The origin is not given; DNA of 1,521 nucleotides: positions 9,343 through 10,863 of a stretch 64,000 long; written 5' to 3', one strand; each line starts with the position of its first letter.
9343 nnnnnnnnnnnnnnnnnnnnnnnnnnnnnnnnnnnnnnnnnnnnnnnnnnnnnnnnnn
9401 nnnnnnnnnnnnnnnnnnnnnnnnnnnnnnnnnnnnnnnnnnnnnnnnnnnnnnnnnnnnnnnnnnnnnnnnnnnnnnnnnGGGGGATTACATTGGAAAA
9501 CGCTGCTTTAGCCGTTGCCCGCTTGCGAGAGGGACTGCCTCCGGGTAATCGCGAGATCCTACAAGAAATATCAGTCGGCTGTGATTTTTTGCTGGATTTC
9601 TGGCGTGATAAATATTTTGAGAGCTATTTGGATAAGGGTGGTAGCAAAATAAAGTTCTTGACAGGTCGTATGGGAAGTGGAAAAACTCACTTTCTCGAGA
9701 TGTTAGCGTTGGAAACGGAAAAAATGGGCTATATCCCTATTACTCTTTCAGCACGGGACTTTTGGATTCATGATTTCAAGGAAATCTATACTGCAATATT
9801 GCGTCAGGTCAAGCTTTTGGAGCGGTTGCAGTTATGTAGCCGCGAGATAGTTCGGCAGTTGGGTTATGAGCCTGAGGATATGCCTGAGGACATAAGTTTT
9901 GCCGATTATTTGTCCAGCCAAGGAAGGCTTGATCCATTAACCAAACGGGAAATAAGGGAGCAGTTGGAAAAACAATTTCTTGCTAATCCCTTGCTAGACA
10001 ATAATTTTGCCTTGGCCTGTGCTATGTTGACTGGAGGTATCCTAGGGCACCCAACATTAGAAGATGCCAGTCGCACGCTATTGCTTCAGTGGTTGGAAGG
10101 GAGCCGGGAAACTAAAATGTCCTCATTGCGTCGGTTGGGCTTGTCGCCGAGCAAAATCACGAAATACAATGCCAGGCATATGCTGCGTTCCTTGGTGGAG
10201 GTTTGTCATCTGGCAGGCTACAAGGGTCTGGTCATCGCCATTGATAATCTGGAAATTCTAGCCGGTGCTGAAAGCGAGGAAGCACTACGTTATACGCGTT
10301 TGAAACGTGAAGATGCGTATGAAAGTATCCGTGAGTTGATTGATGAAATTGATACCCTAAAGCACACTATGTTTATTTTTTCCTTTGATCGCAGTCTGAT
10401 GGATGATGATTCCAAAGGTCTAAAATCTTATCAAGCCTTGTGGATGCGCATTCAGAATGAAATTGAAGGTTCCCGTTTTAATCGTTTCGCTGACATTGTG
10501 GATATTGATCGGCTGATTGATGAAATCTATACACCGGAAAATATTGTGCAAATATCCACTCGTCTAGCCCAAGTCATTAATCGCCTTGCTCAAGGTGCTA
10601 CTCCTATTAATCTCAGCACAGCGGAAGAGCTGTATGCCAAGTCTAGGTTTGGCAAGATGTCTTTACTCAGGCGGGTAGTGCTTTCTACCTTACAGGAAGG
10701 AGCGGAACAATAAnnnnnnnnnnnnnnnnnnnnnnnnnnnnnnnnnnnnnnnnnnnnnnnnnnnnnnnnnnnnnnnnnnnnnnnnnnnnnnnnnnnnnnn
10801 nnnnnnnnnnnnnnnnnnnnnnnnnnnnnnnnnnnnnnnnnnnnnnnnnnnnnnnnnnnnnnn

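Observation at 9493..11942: Tandem paralogous P-loop NTPases, one with a degenerate Walker B (DN instead of DE)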

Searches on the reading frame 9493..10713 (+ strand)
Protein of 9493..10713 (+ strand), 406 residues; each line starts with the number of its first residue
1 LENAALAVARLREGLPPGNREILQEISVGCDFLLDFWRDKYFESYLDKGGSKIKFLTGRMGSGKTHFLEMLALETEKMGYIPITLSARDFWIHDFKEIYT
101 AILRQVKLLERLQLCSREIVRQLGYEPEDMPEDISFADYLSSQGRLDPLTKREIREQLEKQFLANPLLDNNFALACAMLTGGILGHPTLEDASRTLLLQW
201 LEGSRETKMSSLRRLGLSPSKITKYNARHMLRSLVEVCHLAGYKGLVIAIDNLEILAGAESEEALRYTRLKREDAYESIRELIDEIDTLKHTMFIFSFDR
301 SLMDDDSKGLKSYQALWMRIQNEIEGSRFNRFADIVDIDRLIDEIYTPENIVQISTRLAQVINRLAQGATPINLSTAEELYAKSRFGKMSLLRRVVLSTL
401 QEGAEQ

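Call 6: search_protein_families(library=pfam, proteins=[window:9493-10713:+], max_evalue=0.01)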
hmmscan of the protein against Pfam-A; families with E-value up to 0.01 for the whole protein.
window:9493-10713:+ (406 aa): 5 families
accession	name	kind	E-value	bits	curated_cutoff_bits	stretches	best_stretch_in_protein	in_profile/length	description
PF10923.14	BrxC_BrxD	-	1.4e-31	110.3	22.2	1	11-373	13-361/414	BREX system ATP-binding protein BrxC/D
PF13401.12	AAA_22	-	5.8e-06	27.1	27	1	52-111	6-63/130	AAA domain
PF13191.12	AAA_16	-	0.0012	19.8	32.6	0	49-254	22-142/167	AAA ATPase domain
PF20720.3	nSTAND3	-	0.004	17.3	27.2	0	55-98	21-60/155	Novel STAND NTPase 3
PF01637.24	ATPase_2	-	0.0077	16.5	33.2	0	41-81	10-50/225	ATPase domain predominantly from Archaea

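Call 7: search_protein_families(library=padloc, proteins=[window:9493-10713:+], max_evalue=0.01)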
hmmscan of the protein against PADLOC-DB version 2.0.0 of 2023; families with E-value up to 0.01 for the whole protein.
window:9493-10713:+ (406 aa): 4 families
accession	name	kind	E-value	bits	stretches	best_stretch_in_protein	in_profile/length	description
PDLC02494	BrxD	-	3.3e-21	73.9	1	9-362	14-346/440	BrxD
PDLC03959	SngB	-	1.5e-17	61.8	2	185-367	187-360/439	-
PDLC04140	mad8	-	0.00014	19.4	1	55-161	31-110/314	mads_8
PDLC02488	BrxC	-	0.0066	12.4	1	44-72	57-85/1240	BrxC-PglY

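Call 8: search_protein_families(library=ncbifam, proteins=[window:9493-10713:+], max_evalue=0.01)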
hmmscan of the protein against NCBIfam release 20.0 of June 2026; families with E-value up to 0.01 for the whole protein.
window:9493-10713:+ (406 aa): 4 families
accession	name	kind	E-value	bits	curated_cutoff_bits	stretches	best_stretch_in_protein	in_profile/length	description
NF033438.1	BREX_BrxD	equivalog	1.1e-20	74.2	350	1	8-365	9-345/423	BREX system ATP-binding protein BrxD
NF047389.1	ATPase_Sll1717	subfamily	1.2e-06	27.9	75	1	45-291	26-220/454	P-loop ATPase, Sll1717 family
NF053861.1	DS8_antiphage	equivalog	0.00098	16.9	790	1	52-107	371-426/994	anti-phage protein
TIGR03420.1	DnaA_homol_Hda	equivalog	0.0063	16.1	194.8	0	46-90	33-77/226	DnaA regulatory inactivator Hda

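Call 10: search_solved_structures(query=window:9493-10710:+, max_evalue=1)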
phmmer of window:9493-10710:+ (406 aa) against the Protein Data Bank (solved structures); distinct sequences matched with E-value up to 1: 10.
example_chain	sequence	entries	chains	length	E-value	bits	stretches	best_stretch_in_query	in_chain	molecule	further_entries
9b99_A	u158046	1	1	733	0.11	14.7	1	264-332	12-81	Labda-7,13E-dienyl diphosphate synthase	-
2hcb_A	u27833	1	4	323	0.13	14.5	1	55-91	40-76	Chromosomal replication initiator protein dnaA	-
1l8q_A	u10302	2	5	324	0.13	14.5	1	55-91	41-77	Chromosomal replication initiator protein dnaA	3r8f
4iy2_A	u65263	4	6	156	0.26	13.5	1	294-349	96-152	Metal transporter CNNM2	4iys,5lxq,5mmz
4iy0_A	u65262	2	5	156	0.26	13.5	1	294-349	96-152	Metal transporter CNNM2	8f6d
9ybi_A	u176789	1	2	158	0.27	13.4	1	294-349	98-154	Metal transporter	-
4p1g_A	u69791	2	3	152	0.43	12.7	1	294-347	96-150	Metal transporter CNNM2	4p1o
6wus_A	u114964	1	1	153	0.44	12.7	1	294-347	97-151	Metal transporter CNNM2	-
4iy4_A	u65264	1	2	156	0.49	12.5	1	294-349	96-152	Metal transporter CNNM2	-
6n7e_A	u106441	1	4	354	0.68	12.1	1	294-350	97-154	Metal transporter CNNM2,Metal transporter CNNM2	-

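Call 12: find_homologous_proteins(query=window:9493-10710:+)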
Query window:9493-10710:+ (406 aa): 1873 proteins with E <= 0.001 among 8000 candidates; the best 120 are listed.
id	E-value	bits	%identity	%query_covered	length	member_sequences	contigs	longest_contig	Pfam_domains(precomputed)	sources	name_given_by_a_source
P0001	7.2e-265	896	100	100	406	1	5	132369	PF10923.15,PF13401.13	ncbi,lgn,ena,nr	ncbi:MAG: DUF2791 family P-loop domain-containing protein [Peptococcaceae bacterium]|nr:DUF2791 fami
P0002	1.7e-219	746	81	100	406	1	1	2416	PF10923.15,PF13401.13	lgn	-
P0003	4.9e-217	738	81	100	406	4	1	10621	PF10923.15,PF13401.13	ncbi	ncbi:MAG: BREX system ATP-binding domain-containing protein [Desulfitobacteriaceae bacterium]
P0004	1.2e-216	737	80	100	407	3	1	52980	PF10923.15,PF13401.13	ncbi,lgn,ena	-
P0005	1.3e-216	737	81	99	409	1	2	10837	PF10923.15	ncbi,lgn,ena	-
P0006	1.4e-216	737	81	99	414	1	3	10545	PF10923.15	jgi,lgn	jgi:hypothetical protein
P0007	7.1e-216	735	80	99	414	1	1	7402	PF10923.15,PF13401.13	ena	-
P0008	1.1e-215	734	80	99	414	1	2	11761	PF10923.15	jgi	-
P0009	3.0e-215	732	81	98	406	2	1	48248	PF10923.15,PF13401.13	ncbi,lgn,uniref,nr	ncbi:BREX system ATP-binding domain-containing protein [Desulfosporosinus metallidurans]|uniref:Puta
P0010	3.3e-215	732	80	99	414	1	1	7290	PF10923.15,PF13401.13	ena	-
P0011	3.4e-212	722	80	98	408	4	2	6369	PF10923.15,PF13401.13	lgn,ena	-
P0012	3.9e-212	722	79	99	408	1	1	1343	PF10923.15,PF13401.13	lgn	-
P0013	7.2e-212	721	77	100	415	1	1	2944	PF10923.15,PF13401.13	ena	-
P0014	1.5e-211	720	79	98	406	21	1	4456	PF10923.15,PF13401.13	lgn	-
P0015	2.0e-211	720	80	98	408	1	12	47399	PF10923.15,PF13401.13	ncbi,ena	-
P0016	4.3e-211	719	79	100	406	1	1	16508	PF10923.15,PF13401.13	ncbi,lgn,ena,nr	ncbi:MAG TPA: BREX system ATP-binding domain-containing protein [Desulfosporosinus sp.]|nr:BREX syst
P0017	5.6e-211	718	79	98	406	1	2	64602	PF10923.15,PF13401.13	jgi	-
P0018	7.4e-211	718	78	100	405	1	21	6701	PF10923.15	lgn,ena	-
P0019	1.1e-210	717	77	100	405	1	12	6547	PF10923.15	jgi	jgi:hypothetical protein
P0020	2.6e-210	716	77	100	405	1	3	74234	PF10923.15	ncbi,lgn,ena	-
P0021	3.2e-210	716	79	98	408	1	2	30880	PF10923.15,PF13401.13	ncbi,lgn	ncbi:MAG: BREX system ATP-binding domain-containing protein [Desulfitobacteriaceae bacterium]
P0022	3.3e-210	716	78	100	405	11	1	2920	PF10923.15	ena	-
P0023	9.8e-210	714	78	98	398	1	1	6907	PF10923.15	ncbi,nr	ncbi:MAG: DUF2791 family P-loop domain-containing protein [Dethiobacter sp.]|nr:DUF2791 family P-loo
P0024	1.4e-209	714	79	98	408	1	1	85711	PF10923.15,PF13401.13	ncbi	ncbi:MAG: BREX system ATP-binding domain-containing protein [Desulfitobacteriaceae bacterium]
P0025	1.8e-209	713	78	98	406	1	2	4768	PF10923.15,PF13401.13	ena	-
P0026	1.8e-209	713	77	100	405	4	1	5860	PF10923.15,PF13401.13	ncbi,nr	ncbi:MAG: hypothetical protein DDT29_01026 [Dehalococcoidia bacterium]|nr:hypothetical protein [Baci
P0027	5.6e-209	712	77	100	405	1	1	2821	PF10923.15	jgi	-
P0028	8.1e-209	711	77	100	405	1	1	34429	PF10923.15,PF13401.13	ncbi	ncbi:MAG: BREX system ATP-binding domain-containing protein [Carboxydocellales bacterium]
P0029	1.6e-208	710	78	100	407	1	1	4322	PF10923.15,PF13401.13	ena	-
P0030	2.1e-208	710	77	100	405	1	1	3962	PF10923.15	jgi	-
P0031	8.2e-208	708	78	98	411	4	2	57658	PF10923.15,PF13401.13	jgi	jgi:hypothetical protein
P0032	9.6e-208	708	78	98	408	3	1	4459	PF10923.15,PF13401.13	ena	-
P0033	1.2e-207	707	79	98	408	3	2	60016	PF10923.15,PF13401.13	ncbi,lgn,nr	ncbi:MAG TPA: BREX system ATP-binding domain-containing protein [Desulfitobacteriaceae bacterium]|nr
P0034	1.7e-207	707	77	100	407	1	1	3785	PF10923.15,PF13401.13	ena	-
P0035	2.0e-207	707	77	98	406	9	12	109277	PF10923.15,PF13401.13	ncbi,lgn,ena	-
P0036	1.0e-206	704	77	98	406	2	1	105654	PF10923.15,PF13401.13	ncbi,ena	ncbi:MAG TPA: BREX system ATP-binding domain-containing protein [Desulfosporosinus sp.]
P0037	1.3e-206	704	78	100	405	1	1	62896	PF10923.15,PF13401.13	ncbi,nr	ncbi:hypothetical protein CEB3_c11180 [Peptococcaceae bacterium CEB3]|nr:hypothetical protein CEB3_c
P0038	2.1e-206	703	77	99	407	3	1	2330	PF10923.15,PF13401.13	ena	-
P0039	4.9e-206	702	76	100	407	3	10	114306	PF10923.15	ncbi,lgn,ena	-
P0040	9.9e-206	701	77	99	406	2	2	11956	PF10923.15,PF13401.13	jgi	-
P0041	2.0e-205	700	77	98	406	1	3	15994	PF10923.15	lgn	-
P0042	2.6e-205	700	77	98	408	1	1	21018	PF10923.15,PF13401.13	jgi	jgi:Protein of unknown function (DUF2791).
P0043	3.9e-205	699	76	100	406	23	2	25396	PF10923.15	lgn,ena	-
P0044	2.0e-204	697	77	98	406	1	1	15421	PF10923.15,PF13401.13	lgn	-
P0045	2.6e-204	696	76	100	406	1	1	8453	PF10923.15,PF13401.13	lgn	-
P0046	4.4e-204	696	75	100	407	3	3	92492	PF10923.15,PF13401.13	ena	-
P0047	4.4e-204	696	77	98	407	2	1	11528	PF10923.15,PF13401.13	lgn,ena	-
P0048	6.3e-204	695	76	98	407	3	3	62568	PF10923.15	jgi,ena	-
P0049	6.4e-204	695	75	100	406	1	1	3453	PF10923.15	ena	-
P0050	2.3e-203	693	75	100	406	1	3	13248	PF10923.15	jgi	jgi:hypothetical protein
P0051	1.7e-202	690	74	100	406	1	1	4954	PF10923.15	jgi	jgi:hypothetical protein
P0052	2.6e-202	690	76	99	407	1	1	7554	PF10923.15,PF13401.13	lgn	-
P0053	2.7e-202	690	75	99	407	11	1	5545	PF10923.15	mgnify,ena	mgnify:FL=1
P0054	4.2e-202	689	77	98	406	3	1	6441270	PF10923.15,PF13401.13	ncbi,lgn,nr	ncbi:BREX system ATP-binding domain-containing protein [Candidatus Formimonas warabiya]|nr:BREX syst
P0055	5.2e-202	689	75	99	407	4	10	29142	PF10923.15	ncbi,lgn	-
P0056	1.6e-201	687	76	98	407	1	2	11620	PF10923.15,PF13401.13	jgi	jgi:hypothetical protein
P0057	3.6e-200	683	75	99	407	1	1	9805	PF10923.15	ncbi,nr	ncbi:MAG: DUF2791 family P-loop domain-containing protein [Syntrophomonadaceae bacterium]|nr:DUF2791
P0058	1.5e-199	681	74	99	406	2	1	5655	PF10923.15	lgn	-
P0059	2.2e-199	680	74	99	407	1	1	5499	PF10923.15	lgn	-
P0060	1.4e-198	678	80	93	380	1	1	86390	PF10923.15,PF13401.13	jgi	jgi:hypothetical protein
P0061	4.0e-198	676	74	99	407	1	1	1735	PF10923.15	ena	-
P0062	1.6e-197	674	72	100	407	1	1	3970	PF10923.15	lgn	-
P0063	1.8e-197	674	73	99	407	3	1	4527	PF10923.15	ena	-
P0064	2.1e-197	674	73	99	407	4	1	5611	PF10923.15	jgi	-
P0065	5.0e-197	673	73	98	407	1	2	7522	PF10923.15,PF13401.13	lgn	-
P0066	3.0e-196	670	73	98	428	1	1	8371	PF10923.15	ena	-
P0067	3.0e-194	663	72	99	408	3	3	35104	PF10923.15,PF13401.13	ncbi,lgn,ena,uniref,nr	ncbi:BREX system ATP-binding domain-containing protein [Syntrophomonas wolfei]|uniref:BREX system AT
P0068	3.7e-194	663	72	99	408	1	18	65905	PF10923.15,PF13401.13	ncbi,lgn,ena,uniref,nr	ncbi:BREX system ATP-binding domain-containing protein [Syntrophomonas wolfei]|uniref:BREX system AT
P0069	4.0e-194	663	72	99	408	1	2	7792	PF10923.15,PF13401.13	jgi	-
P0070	3.6e-193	660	72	98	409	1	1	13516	PF10923.15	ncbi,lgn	-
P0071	3.8e-193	660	74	96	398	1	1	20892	PF10923.15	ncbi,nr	ncbi:MAG: DUF2791 family P-loop domain-containing protein, partial [Syntrophomonas sp.]|nr:DUF2791 f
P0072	4.1e-193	660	76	93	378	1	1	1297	PF10923.15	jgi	jgi:hypothetical protein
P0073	2.1e-192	657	72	98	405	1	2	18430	PF10923.15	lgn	-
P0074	5.2e-191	653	71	99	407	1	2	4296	PF10923.15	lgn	-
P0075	9.2e-189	645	76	92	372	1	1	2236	PF10923.15,PF13401.13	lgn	-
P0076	4.6e-187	640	67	100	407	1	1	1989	PF10923.15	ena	-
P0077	1.3e-186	638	69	100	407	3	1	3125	PF10923.15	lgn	-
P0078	8.5e-186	636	67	100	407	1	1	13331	PF10923.15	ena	-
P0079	1.1e-185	635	66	100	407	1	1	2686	PF10923.15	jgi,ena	-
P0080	5.4e-184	630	66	100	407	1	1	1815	PF10923.15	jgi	jgi:hypothetical protein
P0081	6.4e-184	629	66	100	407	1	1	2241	PF10923.15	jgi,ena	-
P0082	1.8e-183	628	66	100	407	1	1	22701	PF10923.15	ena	-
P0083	8.6e-183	626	65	100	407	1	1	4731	PF10923.15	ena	-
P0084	1.6e-182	625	66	100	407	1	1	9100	PF10923.15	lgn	-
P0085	2.6e-182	624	66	100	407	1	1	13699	PF10923.15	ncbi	-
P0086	3.1e-182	624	66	98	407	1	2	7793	PF10923.15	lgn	-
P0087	2.3e-181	621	65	100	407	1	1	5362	PF10923.15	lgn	-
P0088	4.0e-181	620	66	98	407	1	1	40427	PF10923.15,PF13401.13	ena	-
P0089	1.7e-179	615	64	100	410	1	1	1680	PF10923.15,PF13401.13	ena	-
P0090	2.3e-179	614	65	100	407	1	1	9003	PF10923.15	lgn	-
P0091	2.2e-178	611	65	99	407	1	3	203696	PF10923.15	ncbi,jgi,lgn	jgi:hypothetical protein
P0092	2.5e-177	608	64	99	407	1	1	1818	PF10923.15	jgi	-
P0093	6.3e-177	606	67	98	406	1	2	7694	PF10923.15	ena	-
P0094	1.3e-175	602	66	99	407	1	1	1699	PF10923.15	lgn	-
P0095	2.4e-175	601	63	99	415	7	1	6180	PF10923.15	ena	-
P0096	5.4e-174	597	63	99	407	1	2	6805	PF10923.15,PF24389.2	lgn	-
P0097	5.3e-169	580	61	99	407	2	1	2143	PF10923.15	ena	-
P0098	1.1e-168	579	61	99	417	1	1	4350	PF10923.15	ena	-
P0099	9.9e-167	573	62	96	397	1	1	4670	PF10923.15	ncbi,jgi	jgi:hypothetical protein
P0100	1.3e-165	569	60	99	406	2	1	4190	PF10923.15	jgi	-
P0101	1.5e-156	539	77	76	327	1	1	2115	PF10923.15,PF13401.13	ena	-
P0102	3.4e-155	535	59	99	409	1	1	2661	PF10923.15,PF13401.13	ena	-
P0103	8.0e-154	530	57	97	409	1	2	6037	PF10923.15,PF13401.13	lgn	-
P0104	1.3e-151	523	59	97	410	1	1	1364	PF10923.15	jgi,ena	-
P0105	8.9e-151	520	58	97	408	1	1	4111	PF10923.15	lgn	-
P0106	1.3e-150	520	58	97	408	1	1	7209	PF10923.15,PF13401.13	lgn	-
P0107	1.1e-149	517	58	98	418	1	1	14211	PF10923.15,PF13401.13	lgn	-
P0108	5.7e-149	514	58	99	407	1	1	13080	PF10923.15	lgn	-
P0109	1.1e-148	513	57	98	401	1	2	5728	PF10923.15,PF13401.13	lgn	-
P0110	8.0e-148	511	57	97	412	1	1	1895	PF10923.15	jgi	jgi:hypothetical protein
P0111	1.1e-147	510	57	97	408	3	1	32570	PF10923.15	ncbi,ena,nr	ncbi:MAG: ATP-binding protein [Clostridiales bacterium]|nr:ATP-binding protein [Clostridiales bacter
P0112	1.4e-147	510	57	98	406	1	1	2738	PF10923.15,PF13401.13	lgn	-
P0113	7.1e-147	507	56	98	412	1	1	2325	PF10923.15,PF13401.13,PF13191.13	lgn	-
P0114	1.7e-146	506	57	97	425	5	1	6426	PF10923.15,PF13401.13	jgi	-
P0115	1.4e-145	503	56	96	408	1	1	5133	PF10923.15,PF13401.13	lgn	-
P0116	2.6e-145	502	57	98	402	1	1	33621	PF10923.15,PF13401.13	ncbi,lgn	-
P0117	3.0e-145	502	57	95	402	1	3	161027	PF10923.15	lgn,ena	-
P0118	4.7e-145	501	56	96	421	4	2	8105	PF10923.15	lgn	-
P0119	5.5e-145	501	55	98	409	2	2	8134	PF10923.15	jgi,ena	-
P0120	5.6e-145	501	57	96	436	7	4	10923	PF10923.15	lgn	-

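Call 16: find_related_loci(query=A1, collection=genome_contigs, flank=8000)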
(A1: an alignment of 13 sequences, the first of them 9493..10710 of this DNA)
Query A1 (406 aa) in genome_contigs; peptide patterns used: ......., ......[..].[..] (x = any residue, [..] = any of these).
330 stretches matched a pattern; 297 encode a relative of the query (tblastn E <= 1e-3); the best 80 are kept; 80 distinct loci.
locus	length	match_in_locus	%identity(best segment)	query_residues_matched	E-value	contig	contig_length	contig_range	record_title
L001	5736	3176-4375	81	7-406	0e+0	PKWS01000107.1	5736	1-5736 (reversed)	MAG: Desulfosporosinus sp. isolate palsa_1189 73.20120500_P28.28_contig_4333, whole genome shotgun sequence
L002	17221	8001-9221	80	1-406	0e+0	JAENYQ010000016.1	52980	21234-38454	MAG: Desulfotomaculum sp. isolate BL5_bin.2 BL5_bin2_NODE_192_length_52980_cov_14.363684, whole genome shotgun sequence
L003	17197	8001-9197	81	7-405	0e+0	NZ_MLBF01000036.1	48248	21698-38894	Desulfosporosinus metallidurans strain OL contig00036, whole genome shotgun sequence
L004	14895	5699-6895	79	7-405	0e+0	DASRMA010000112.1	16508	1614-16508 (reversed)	MAG TPA_asm: Desulfosporosinus sp. isolate SMAG_U10203 k141_96617, whole genome shotgun sequence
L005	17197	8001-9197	79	7-405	0e+0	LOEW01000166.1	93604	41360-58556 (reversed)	MAG: Desulfosporosinus sp. BRH_c37 BRHa_1003984, whole genome shotgun sequence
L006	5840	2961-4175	77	1-405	0e+0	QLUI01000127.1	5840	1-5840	MAG: Bacillota bacterium isolate GPS1B09 DDT30_127, whole genome shotgun sequence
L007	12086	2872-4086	77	1-405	0e+0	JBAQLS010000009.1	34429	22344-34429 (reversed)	MAG: Carboxydocellales bacterium isolate MFD12068_ilm_asm_bin15 k127_7102, whole genome shotgun sequence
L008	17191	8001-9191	79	7-403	0e+0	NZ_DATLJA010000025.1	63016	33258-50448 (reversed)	MAG: Desulfitobacterium sp. isolate SMAG_U13683 k141_3496, whole genome shotgun sequence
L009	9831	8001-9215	77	1-405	0e+0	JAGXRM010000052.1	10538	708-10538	MAG: Clostridiales bacterium isolate CROMO_A_104 c_000000872950, whole genome shotgun sequence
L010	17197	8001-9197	77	7-405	0e+0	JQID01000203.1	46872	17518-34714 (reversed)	Desulfosporosinus sp. Tol-M Desulfosporosinus_sp._Tol-M_contig_8A, whole genome shotgun sequence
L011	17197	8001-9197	77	7-405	0e+0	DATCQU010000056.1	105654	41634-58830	MAG TPA_asm: Desulfosporosinus sp. isolate SMAG_U7261 k141_19105, whole genome shotgun sequence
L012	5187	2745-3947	79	7-405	0e+0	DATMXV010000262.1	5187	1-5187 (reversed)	MAG TPA_asm: Desulfitobacteriaceae bacterium isolate SMAG_U13129 k141_140054, whole genome shotgun sequence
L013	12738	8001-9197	76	7-405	0e+0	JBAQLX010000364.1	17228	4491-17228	MAG: Desulfosporosinus sp. isolate MFD12106_ilm_asm_bin6 k127_8946, whole genome shotgun sequence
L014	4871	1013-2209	76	7-405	0e+0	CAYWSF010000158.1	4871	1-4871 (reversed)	MAG TPA_asm: uncultured Desulfosporosinus sp. isolate SRP192927_co5_228 genome assembly, contig: NODE_39101_length_4871_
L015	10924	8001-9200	76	7-406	0e+0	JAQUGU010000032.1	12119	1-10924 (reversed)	MAG: Syntrophomonadaceae bacterium isolate STCSWMC_231 NODE_15148_length_12119_cov_10.631171_ST_CSWMC, whole genome shot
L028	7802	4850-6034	54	6-400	4e-150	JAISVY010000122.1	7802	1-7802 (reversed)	MAG: Oscillospiraceae bacterium isolate Mx356_bin55 k119_467500, whole genome shotgun sequence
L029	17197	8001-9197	55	7-405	3e-150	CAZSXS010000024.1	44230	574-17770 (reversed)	MAG TPA_asm: uncultured Defluviitaleaceae bacterium isolate SRP242652_co4_126 genome assembly, contig: NODE_461_length_4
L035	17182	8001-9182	54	11-404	2e-144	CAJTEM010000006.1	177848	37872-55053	Lachnospiraceae bacterium isolate B67_67_LP_H genome assembly, contig: MGBC000124.6, whole genome shotgun sequence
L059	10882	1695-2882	54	9-406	7e-139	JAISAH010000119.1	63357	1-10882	MAG: Gracilibacteraceae bacterium isolate Gx481_bin137 k119_2686147, whole genome shotgun sequence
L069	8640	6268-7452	53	7-401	7e-138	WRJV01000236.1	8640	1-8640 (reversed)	MAG: Clostridiales bacterium isolate Nt197P4bin16 JGI24705J35276_12236689, whole genome shotgun sequence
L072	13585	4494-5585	53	10-373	7e-138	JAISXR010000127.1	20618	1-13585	MAG: Synergistaceae bacterium isolate Nc350_bin190 k119_2319235, whole genome shotgun sequence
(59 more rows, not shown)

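Call 35: search_protein_families(library=phrogs, proteins=[window:9493-10710:+], max_evalue=0.1)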
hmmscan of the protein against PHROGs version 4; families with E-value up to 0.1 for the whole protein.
window:9493-10710:+ (406 aa): 2 families
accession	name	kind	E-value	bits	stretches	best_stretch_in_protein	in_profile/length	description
phrog_168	-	DNA, RNA and nucleotide metabolism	0.0023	18.6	1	40-87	31-77/314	clamp loader of DNA polymerase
phrog_13260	-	unknown function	0.073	12.9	0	51-98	40-88/497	-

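Call 36: predict_structure(alignment_id=A2)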
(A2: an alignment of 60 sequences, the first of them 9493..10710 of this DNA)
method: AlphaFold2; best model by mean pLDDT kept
length: 406 residues; sequences in the alignment: 60
mean_pLDDT: 89.1   pTM: 0.88
mean pLDDT of the five models: 89.1, 87.9, 87.1, 85.2, 81.9
residues with pLDDT >= 90: 277; 70-90: 101; 50-70: 12; < 50: 16
segments of 3 or more residues with pLDDT < 50: 260-262, 324-331, 403-406
pLDDT, mean of each block of 10 residues (from residue 1): 78 87 89 90 90 92 92 96 93 93 97 97 94 94 95 97 95 98 96 96 92 92 92 97 97 80 63 92 90 95 89 88 48 77 87 94 89 94 82 91 45
secondary structure, 60 per line:
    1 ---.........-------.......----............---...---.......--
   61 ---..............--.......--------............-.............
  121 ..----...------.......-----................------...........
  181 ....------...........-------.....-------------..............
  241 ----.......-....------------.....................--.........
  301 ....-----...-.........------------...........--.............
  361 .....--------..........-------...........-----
elements in order: H4-12 H20-26 H31-42 E52-58 H64-77 E80-86 H95-106 H108-122 H136-142 H148-163 H170-184 H191-201 H209-213 H227-240 E245-251 H253-256 H269-289 E292-299 H300-304 H314-322 E335-337 H338-345 H348-365 H374-383 H391-401
